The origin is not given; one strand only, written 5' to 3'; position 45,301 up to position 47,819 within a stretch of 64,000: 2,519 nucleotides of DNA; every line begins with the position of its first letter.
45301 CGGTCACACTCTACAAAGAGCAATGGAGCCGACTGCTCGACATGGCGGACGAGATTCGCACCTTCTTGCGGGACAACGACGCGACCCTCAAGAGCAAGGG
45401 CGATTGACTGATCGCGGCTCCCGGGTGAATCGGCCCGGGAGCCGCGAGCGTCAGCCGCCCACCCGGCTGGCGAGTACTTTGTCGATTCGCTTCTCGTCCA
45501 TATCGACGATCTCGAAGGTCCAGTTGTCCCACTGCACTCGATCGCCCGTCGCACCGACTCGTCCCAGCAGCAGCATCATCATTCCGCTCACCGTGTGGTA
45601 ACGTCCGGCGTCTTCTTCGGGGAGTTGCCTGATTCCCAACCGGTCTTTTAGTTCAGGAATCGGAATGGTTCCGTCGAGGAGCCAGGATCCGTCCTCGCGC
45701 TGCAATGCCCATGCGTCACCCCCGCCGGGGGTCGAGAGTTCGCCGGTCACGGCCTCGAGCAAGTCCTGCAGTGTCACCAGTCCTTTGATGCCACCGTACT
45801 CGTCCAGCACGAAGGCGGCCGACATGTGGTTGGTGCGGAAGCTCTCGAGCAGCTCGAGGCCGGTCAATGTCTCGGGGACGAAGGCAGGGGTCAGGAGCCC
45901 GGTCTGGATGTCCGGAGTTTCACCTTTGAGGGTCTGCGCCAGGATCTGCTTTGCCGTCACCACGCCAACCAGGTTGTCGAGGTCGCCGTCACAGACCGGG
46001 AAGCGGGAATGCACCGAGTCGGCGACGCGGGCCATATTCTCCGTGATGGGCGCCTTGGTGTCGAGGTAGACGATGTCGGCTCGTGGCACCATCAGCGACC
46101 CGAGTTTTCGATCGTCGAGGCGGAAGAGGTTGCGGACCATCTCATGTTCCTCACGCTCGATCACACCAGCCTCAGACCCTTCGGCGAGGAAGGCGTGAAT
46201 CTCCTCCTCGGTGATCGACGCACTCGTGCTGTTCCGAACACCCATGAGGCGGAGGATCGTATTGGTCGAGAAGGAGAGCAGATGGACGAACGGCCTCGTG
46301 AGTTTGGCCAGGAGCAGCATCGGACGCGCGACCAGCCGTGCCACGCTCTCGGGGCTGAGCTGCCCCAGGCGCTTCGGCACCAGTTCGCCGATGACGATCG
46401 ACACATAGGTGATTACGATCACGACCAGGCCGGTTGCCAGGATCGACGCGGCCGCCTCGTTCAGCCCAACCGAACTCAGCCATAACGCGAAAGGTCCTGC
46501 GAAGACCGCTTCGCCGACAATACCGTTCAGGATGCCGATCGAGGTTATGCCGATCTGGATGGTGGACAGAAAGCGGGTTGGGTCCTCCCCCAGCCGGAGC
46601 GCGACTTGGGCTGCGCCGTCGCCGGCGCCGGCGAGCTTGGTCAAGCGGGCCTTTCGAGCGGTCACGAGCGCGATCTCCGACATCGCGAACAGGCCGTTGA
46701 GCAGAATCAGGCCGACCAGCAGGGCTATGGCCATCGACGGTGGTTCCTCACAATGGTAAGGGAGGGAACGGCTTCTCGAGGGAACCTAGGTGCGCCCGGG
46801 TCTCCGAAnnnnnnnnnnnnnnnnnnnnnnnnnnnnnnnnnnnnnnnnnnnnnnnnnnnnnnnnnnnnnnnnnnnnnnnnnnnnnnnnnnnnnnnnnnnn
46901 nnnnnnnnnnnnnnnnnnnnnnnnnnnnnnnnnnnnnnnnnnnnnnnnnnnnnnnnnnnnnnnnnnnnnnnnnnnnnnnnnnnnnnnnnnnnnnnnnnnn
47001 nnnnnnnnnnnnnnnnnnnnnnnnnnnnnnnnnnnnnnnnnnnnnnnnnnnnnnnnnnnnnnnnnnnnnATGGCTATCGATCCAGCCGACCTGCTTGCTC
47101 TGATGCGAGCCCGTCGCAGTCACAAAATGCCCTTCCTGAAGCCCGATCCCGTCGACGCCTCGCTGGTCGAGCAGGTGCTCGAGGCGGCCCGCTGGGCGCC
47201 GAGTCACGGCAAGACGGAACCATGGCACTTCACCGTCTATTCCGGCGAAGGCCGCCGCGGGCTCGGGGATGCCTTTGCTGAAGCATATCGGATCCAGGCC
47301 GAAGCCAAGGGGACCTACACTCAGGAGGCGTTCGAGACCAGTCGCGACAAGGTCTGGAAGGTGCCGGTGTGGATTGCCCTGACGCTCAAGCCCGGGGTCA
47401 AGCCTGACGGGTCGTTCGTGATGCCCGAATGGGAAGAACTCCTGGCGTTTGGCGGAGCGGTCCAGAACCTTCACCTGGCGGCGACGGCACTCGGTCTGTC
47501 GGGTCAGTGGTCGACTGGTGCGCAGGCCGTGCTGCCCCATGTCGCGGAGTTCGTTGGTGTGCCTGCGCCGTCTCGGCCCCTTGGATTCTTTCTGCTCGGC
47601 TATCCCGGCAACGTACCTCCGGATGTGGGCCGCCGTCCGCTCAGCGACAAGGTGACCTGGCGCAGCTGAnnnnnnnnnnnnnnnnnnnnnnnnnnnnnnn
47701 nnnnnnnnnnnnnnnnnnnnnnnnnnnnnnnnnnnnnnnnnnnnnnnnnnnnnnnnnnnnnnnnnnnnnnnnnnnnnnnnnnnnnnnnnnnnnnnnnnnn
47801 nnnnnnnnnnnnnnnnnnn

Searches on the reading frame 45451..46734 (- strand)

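Call 4: search_protein_families(library=pfam, proteins=[window:45451-46734:-])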
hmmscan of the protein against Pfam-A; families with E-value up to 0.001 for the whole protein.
window:45451-46734:- (427 aa): 3 families
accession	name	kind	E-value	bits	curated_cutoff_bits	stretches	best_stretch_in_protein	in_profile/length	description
PF01595.25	CNNM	-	4.2e-46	157.3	28.4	1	5-196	2-181/181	Cyclin M transmembrane N-terminal domain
PF03471.22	CorC_HlyC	-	3.2e-21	75.6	27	1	345-424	2-79/81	Transporter associated domain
PF00571.33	CBS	-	2e-13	50.9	24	2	283-329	9-55/57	CBS domain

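Call 5: search_protein_families(library=ncbifam, proteins=[window:45451-46734:-])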
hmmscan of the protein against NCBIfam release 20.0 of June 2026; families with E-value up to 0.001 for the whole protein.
window:45451-46734:- (427 aa): 4 families
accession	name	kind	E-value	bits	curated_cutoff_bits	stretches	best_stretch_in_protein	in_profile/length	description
NF052568.1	PolamExpPaeASal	equivalog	6e-103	344.9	500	1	3-424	5-424/424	polyamine export protein PaeA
TIGR03520.1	GldE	subfamily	3e-45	155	376.05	1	9-420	4-403/408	gliding motility-associated protein GldE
NF008604.1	PRK11573.1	equivalog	1.2e-44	152.9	475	1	3-422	10-416/428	hypothetical protein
NF011675.0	PRK15094.1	equivalog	1.1e-27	97.1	379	1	177-420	35-277/292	CNNM family magnesium/cobalt transport protein CorC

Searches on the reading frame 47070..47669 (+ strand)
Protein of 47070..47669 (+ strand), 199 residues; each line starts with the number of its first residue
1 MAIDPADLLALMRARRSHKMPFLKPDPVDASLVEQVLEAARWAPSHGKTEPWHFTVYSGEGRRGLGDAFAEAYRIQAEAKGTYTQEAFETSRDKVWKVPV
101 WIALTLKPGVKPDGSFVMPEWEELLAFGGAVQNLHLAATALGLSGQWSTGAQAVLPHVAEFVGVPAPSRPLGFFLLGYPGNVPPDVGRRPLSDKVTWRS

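Call 77: search_protein_families(library=pfam, proteins=[window:47070-47669:+])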
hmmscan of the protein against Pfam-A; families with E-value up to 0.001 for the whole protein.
window:47070-47669:+ (199 aa): 1 family
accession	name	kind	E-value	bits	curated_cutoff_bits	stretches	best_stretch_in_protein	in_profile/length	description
PF00881.29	Nitroreductase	-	6.3e-27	95.2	23.5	1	13-178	2-167/167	Nitroreductase family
